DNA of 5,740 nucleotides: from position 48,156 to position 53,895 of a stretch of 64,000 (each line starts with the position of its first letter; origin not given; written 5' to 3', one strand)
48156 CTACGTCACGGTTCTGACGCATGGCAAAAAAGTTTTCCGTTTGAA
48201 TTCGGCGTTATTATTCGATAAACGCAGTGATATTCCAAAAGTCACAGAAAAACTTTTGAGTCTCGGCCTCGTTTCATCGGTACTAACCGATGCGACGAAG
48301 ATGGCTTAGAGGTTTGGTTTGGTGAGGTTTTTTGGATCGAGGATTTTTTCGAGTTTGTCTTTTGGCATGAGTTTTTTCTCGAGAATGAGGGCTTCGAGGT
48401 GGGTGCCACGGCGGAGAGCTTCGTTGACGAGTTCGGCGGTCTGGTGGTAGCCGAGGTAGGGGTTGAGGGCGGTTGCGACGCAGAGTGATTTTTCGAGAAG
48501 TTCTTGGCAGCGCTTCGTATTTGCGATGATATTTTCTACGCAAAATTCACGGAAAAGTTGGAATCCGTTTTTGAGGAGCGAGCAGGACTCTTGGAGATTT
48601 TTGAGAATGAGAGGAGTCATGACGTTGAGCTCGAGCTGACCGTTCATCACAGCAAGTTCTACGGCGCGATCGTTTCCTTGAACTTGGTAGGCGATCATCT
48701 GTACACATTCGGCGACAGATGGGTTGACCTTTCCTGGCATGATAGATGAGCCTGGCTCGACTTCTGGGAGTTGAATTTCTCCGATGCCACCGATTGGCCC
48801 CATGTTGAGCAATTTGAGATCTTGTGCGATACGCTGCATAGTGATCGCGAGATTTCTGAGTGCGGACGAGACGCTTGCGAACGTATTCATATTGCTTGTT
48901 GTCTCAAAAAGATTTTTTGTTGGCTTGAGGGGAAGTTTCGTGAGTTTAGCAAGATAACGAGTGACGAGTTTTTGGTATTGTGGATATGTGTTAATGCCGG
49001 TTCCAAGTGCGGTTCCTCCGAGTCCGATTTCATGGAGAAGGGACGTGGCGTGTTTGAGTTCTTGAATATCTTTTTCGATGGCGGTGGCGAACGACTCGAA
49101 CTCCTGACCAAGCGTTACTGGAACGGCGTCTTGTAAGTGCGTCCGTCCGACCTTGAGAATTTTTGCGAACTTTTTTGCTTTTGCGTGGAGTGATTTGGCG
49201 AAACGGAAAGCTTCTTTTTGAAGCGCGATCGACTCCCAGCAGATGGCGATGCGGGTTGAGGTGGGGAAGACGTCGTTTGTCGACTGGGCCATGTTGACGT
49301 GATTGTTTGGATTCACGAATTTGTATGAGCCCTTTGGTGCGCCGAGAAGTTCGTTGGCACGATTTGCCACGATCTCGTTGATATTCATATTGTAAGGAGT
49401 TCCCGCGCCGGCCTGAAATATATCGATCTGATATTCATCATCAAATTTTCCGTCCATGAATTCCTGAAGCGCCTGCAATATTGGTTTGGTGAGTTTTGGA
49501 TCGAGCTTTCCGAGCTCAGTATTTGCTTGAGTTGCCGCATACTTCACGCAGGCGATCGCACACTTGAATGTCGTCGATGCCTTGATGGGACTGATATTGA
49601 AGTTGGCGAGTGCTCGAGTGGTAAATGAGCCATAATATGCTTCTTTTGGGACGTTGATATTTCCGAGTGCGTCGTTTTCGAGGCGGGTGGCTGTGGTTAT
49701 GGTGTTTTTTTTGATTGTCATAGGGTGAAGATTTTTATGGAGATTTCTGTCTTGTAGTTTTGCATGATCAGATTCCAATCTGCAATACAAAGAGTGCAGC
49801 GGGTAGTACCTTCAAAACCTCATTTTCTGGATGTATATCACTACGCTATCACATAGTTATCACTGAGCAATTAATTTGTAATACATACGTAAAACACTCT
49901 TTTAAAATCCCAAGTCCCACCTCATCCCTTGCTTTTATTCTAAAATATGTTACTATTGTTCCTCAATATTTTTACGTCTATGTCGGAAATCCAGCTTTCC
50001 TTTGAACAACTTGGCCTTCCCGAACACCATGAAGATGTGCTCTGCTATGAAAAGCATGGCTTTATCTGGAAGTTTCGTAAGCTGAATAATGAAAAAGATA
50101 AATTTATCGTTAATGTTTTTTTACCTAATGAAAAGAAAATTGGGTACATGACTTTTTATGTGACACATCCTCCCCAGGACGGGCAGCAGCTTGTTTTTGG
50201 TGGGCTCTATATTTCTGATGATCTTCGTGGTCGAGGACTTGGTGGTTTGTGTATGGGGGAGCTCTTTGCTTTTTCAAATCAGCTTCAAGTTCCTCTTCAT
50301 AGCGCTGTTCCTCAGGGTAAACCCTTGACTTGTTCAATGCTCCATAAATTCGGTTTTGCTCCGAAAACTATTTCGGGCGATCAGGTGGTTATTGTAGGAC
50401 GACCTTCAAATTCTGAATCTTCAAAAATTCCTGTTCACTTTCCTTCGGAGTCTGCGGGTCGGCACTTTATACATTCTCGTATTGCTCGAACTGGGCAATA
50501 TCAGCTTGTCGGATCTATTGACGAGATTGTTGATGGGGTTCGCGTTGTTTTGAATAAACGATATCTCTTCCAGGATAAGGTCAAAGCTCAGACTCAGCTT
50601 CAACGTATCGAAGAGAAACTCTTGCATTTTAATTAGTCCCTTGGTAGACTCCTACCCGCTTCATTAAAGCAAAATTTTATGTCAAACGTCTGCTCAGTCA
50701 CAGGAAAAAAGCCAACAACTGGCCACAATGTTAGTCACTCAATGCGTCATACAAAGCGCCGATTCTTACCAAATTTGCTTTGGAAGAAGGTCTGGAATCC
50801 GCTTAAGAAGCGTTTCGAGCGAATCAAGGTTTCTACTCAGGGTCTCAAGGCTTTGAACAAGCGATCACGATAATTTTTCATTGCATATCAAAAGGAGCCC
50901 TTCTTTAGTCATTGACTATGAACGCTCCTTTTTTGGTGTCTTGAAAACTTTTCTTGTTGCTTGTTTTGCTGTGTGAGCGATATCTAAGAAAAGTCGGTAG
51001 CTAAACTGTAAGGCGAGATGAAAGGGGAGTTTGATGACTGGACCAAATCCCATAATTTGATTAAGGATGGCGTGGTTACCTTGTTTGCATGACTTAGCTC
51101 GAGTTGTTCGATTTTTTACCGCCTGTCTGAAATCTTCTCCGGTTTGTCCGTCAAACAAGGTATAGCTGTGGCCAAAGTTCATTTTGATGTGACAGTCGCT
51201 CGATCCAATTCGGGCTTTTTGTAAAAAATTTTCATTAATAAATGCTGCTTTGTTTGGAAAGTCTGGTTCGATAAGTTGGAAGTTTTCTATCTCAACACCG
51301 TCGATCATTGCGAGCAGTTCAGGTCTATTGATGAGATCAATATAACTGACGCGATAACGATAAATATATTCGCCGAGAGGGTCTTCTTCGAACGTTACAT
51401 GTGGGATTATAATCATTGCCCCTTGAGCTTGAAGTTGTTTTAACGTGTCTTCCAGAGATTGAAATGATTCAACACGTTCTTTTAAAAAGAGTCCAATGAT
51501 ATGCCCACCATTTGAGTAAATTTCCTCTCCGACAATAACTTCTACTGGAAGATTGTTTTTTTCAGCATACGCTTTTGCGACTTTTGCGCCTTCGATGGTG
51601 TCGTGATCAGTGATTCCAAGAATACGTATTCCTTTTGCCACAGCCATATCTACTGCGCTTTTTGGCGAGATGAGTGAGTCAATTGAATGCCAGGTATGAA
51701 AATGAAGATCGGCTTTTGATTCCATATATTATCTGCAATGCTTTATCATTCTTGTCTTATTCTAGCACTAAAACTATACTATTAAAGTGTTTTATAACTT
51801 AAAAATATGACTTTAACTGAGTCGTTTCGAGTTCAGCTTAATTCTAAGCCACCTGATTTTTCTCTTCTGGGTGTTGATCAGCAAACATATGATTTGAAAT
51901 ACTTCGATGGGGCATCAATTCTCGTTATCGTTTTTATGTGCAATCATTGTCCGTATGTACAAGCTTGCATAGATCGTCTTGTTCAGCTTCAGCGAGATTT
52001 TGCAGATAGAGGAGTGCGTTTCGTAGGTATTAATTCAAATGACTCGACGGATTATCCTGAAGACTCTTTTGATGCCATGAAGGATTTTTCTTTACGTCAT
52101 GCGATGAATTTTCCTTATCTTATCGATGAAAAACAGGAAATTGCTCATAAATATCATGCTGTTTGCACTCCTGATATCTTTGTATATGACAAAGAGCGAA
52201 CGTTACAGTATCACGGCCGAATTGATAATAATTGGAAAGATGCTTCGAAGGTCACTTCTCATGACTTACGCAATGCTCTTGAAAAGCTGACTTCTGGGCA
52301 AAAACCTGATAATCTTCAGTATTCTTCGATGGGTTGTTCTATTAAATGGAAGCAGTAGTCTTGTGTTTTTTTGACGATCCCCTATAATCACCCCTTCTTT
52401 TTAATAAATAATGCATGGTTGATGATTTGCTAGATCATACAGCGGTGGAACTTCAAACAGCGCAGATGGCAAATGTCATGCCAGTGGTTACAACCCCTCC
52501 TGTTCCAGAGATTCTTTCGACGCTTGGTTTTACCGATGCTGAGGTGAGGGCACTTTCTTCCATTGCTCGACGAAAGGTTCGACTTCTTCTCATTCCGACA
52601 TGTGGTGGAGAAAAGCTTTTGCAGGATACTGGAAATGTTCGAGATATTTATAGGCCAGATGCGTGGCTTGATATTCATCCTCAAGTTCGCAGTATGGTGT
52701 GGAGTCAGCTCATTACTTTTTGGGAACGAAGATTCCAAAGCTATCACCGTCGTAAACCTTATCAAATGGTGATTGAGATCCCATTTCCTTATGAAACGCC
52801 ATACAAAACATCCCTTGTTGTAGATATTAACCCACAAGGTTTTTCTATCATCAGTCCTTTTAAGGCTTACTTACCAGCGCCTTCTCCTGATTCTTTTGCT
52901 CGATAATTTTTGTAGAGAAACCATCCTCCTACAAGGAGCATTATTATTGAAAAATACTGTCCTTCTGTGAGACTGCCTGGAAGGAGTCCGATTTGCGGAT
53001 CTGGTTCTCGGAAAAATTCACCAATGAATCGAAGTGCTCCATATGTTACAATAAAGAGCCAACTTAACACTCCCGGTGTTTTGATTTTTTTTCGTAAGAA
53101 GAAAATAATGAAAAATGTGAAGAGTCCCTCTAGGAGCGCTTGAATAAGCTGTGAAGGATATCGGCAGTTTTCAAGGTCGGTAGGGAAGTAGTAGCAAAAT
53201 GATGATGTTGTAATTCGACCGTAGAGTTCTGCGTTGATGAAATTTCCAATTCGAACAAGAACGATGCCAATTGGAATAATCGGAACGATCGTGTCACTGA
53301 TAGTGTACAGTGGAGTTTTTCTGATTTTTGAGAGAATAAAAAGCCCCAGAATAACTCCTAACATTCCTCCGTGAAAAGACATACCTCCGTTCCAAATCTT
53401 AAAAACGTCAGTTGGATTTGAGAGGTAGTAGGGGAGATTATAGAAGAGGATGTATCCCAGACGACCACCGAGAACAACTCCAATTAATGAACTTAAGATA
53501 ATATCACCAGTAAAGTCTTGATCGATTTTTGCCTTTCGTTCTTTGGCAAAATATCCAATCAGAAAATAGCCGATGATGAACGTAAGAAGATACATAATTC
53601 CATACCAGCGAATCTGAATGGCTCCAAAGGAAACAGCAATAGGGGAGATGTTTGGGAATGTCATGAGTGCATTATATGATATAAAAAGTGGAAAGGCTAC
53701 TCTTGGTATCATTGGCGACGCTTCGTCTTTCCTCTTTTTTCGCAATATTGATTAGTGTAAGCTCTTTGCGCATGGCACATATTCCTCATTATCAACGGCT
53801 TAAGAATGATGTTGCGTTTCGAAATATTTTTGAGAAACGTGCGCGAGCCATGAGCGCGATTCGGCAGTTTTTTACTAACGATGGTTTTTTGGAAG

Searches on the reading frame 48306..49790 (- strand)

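Call 5: search_protein_families(library=pfam, proteins=[window:48306-49790:-], max_evalue=0.001)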
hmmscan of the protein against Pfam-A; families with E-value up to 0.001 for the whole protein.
window:48306-49790:- (494 aa): 2 families
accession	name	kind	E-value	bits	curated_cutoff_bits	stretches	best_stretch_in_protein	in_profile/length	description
PF00206.25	Lyase_1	-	1.1e-85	288.2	27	1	43-372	1-312/312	Lyase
PF10415.14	FumaraseC_C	-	9.7e-16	58.4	32.5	1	439-491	2-54/54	Fumarase C C-terminus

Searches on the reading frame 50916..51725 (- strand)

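Call 24: search_protein_families(library=pfam, proteins=[window:50916-51725:-], max_evalue=0.001)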
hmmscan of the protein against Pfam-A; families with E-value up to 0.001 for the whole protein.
window:50916-51725:- (269 aa): 2 families
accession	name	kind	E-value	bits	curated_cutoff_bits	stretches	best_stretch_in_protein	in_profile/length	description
PF02811.25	PHP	-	2.1e-10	41.6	26.4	1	6-72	1-66/164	PHP domain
PF13263.12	PHP_C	-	6.3e-06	26.1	21.3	1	169-208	15-56/56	PHP-associated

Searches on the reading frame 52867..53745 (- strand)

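Call 24: search_protein_families(library=pfam, proteins=[window:52867-53745:-], max_evalue=0.001)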
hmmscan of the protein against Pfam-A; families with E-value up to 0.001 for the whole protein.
window:52867-53745:- (292 aa): 1 family
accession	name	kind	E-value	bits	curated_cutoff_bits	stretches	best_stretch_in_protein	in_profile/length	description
PF01790.23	LGT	-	1.8e-65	221.1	24.9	1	35-277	1-238/240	Prolipoprotein diacylglyceryl transferase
